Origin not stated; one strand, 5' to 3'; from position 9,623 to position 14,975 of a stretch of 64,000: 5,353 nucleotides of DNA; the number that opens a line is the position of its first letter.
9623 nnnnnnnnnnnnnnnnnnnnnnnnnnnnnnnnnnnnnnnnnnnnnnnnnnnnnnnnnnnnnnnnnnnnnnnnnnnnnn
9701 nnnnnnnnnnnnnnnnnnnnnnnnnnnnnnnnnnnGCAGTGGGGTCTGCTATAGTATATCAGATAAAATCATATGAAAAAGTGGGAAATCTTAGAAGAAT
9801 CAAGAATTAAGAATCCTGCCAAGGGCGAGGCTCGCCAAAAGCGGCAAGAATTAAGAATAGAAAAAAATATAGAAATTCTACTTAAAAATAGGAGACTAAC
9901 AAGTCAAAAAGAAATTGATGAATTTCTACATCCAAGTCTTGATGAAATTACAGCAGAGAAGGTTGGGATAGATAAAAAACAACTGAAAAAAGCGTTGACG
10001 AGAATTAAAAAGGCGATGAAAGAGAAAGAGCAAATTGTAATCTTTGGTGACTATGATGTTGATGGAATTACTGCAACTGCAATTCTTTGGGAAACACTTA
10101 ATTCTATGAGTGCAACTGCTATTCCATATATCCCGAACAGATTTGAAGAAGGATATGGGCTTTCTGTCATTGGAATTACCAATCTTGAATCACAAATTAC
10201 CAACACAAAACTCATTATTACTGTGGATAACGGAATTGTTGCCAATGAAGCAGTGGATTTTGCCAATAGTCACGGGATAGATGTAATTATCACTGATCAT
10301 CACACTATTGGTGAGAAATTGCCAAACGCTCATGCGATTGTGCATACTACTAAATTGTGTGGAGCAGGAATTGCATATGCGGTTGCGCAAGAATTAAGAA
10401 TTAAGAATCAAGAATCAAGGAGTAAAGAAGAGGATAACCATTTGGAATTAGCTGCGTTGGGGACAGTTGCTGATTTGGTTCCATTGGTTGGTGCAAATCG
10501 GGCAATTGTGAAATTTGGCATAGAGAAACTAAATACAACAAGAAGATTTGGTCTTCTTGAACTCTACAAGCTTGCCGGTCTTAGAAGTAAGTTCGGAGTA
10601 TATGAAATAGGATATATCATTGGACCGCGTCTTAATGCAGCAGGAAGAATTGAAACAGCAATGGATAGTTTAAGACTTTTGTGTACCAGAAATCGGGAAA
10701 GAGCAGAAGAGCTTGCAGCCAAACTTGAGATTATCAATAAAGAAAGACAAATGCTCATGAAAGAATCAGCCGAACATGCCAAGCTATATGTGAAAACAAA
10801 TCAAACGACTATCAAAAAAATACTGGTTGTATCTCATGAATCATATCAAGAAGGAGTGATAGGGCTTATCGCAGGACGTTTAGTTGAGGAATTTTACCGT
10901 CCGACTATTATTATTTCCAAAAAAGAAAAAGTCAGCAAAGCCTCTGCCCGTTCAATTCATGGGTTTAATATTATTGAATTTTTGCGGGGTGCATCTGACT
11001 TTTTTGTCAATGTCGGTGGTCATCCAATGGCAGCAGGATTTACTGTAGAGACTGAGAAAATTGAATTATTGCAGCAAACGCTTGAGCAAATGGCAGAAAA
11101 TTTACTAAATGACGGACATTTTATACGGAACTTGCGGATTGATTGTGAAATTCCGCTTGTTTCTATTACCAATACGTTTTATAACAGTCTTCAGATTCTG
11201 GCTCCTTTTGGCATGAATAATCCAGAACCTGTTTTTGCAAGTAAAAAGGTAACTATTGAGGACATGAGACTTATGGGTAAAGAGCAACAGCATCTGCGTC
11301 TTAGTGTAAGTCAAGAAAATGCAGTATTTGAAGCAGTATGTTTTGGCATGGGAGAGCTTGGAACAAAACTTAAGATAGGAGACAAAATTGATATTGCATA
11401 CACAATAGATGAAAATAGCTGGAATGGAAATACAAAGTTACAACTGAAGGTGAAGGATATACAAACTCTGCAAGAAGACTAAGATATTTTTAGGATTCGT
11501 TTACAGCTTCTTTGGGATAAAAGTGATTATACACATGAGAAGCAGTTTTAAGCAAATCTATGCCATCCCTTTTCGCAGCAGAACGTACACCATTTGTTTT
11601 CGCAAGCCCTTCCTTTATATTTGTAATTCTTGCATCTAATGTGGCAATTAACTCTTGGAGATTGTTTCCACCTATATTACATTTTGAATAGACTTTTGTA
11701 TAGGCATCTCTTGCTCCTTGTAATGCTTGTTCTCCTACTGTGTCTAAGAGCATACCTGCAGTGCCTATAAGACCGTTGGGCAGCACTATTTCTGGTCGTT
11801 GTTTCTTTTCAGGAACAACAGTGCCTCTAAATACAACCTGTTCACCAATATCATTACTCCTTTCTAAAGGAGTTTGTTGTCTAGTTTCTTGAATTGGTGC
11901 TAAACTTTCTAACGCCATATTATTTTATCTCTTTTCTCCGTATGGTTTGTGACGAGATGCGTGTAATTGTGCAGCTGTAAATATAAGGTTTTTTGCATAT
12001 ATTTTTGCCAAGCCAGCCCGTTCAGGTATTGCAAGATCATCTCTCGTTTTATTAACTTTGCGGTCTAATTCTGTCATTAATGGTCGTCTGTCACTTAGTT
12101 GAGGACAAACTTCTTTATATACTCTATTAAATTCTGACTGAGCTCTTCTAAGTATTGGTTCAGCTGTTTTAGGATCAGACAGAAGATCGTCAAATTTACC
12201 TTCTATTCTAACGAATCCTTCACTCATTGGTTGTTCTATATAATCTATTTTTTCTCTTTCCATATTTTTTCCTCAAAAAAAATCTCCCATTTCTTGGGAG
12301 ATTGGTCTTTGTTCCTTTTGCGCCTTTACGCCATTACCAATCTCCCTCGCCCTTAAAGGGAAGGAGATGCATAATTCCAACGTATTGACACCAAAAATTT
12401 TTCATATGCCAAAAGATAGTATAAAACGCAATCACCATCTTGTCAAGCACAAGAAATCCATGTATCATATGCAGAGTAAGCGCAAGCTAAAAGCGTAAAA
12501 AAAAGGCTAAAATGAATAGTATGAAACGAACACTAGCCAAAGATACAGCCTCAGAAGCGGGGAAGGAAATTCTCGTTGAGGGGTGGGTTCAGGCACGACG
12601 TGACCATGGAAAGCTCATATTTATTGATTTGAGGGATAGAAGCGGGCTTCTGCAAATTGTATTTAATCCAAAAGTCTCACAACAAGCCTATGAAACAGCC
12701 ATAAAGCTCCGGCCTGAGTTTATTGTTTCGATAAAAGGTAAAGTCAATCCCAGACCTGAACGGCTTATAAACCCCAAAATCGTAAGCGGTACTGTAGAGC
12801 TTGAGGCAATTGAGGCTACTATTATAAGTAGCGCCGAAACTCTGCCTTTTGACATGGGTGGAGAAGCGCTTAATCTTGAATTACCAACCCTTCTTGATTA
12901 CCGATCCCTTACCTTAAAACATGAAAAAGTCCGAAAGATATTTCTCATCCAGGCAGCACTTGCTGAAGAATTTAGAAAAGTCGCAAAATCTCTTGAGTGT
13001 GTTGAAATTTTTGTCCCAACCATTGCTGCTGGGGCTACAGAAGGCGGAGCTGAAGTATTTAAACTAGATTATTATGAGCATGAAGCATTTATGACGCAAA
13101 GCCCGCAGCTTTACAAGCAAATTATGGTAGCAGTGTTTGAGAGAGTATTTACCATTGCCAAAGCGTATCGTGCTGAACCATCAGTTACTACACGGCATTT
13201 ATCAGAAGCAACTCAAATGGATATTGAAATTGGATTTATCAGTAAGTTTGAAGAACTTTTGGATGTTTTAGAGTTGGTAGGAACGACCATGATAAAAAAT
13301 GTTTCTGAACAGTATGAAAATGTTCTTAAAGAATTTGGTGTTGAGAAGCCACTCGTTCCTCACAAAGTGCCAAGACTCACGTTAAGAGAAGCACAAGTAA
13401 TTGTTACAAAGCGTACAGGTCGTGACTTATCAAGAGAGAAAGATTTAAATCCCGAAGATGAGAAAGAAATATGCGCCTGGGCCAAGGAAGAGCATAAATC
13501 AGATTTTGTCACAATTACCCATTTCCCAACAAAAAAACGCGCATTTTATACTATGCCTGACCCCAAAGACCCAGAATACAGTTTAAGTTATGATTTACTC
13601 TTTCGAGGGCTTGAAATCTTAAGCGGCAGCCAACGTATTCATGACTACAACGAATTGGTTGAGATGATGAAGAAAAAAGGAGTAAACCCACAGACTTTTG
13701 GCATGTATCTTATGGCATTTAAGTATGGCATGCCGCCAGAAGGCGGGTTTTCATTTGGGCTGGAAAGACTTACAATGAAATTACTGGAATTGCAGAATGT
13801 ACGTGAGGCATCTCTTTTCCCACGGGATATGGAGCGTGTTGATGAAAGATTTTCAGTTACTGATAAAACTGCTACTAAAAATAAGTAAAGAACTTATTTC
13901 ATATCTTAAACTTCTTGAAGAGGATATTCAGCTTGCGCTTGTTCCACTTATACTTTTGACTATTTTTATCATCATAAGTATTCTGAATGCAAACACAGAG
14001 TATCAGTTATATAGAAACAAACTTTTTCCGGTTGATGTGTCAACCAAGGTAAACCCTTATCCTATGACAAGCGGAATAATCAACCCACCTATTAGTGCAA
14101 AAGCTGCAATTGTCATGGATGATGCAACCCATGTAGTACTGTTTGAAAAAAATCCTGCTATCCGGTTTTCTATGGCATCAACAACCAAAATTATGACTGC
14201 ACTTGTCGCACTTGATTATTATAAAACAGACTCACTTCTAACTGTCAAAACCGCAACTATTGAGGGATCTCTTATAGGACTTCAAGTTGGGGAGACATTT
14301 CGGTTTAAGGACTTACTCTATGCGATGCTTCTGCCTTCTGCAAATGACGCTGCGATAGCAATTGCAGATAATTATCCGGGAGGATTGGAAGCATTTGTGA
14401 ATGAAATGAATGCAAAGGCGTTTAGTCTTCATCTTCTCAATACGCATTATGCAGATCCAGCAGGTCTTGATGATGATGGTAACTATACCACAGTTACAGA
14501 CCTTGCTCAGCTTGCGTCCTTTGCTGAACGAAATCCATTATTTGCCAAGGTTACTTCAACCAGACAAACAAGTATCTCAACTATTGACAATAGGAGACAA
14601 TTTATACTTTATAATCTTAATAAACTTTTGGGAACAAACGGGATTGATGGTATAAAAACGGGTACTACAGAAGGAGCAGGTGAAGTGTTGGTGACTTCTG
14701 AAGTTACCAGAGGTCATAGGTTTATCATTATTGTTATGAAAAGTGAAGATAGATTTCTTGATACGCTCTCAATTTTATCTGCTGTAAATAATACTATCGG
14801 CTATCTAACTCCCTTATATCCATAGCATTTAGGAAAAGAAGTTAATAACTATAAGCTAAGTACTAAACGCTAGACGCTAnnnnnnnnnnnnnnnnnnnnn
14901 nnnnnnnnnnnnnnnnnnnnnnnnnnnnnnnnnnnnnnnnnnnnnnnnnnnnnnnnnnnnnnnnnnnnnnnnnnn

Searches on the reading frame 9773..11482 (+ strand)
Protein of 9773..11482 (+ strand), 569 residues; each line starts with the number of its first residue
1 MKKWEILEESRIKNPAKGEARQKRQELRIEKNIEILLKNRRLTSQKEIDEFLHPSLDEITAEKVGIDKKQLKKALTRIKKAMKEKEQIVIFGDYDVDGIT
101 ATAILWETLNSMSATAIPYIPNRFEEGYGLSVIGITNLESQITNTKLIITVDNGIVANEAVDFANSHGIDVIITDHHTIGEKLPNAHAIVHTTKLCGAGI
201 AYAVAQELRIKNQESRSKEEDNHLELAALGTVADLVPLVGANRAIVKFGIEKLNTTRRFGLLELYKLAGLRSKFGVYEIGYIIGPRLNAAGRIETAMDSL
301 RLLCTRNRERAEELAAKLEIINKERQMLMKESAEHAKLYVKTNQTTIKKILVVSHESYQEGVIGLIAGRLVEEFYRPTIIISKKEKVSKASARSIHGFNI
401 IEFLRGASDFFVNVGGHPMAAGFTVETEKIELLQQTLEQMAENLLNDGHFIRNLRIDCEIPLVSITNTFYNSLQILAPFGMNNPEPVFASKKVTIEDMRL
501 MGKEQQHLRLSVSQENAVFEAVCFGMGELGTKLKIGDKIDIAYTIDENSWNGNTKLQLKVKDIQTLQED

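Call 56: search_protein_families(library=pfam, proteins=[window:9773-11482:+], max_evalue=0.0001)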
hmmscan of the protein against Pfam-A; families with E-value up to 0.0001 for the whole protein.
window:9773-11482:+ (569 aa): 3 families
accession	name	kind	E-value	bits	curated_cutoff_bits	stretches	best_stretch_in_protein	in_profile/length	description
PF17768.7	RecJ_OB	-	1.6e-37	128.3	27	1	456-562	1-107/107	RecJ OB domain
PF01368.27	DHH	-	8.8e-24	84.6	28.1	1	87-231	1-125/125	DHH family, N-terminal domain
PF02272.25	DHHA1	-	3.5e-14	53.5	25.9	1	349-442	3-101/102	DHHA1 domain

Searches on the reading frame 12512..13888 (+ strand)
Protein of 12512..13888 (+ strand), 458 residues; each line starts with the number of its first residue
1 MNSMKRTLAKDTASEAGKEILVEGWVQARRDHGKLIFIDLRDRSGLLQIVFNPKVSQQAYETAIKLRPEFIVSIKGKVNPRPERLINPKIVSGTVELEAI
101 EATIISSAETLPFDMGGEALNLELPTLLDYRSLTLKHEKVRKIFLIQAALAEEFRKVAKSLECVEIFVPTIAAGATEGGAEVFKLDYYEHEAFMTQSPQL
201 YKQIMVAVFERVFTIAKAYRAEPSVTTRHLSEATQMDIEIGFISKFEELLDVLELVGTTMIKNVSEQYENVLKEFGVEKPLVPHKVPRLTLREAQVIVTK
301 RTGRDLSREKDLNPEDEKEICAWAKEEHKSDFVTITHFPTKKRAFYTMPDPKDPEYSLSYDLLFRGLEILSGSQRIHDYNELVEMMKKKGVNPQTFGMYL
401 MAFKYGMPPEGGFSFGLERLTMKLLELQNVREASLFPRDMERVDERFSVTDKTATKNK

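Call 56: search_protein_families(library=pfam, proteins=[window:12512-13888:+], max_evalue=0.0001)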
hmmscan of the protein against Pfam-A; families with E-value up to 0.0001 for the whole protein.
window:12512-13888:+ (458 aa): 2 families
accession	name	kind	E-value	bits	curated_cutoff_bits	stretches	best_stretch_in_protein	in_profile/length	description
PF00152.25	tRNA-synt_2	-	3e-73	247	25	1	126-439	4-307/308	tRNA synthetases class II (D, K and N)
PF01336.31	tRNA_anti-codon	-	5.8e-17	61.8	27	1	21-94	2-64/75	OB-fold nucleic acid binding domain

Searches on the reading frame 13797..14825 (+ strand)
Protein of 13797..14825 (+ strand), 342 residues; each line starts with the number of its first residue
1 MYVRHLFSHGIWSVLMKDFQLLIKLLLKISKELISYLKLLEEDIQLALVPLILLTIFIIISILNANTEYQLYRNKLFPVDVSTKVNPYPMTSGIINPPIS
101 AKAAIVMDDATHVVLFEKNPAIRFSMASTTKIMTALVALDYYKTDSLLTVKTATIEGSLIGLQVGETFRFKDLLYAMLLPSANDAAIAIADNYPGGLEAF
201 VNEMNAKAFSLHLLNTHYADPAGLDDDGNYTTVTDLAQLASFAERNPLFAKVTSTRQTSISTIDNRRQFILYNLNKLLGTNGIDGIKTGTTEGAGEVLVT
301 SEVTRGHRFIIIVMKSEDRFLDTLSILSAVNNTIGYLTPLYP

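Call 56: search_protein_families(library=pfam, proteins=[window:13797-14825:+], max_evalue=0.0001)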
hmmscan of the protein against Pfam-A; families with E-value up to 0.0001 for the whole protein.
window:13797-14825:+ (342 aa): 2 families
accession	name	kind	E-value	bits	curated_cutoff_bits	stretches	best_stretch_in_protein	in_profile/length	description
PF00768.25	Peptidase_S11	-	2.9e-51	174.7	27.6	1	96-316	7-237/239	D-alanyl-D-alanine carboxypeptidase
PF13354.11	Beta-lactamase2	-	3.5e-05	23.7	22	1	114-239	12-142/214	Beta-lactamase enzyme family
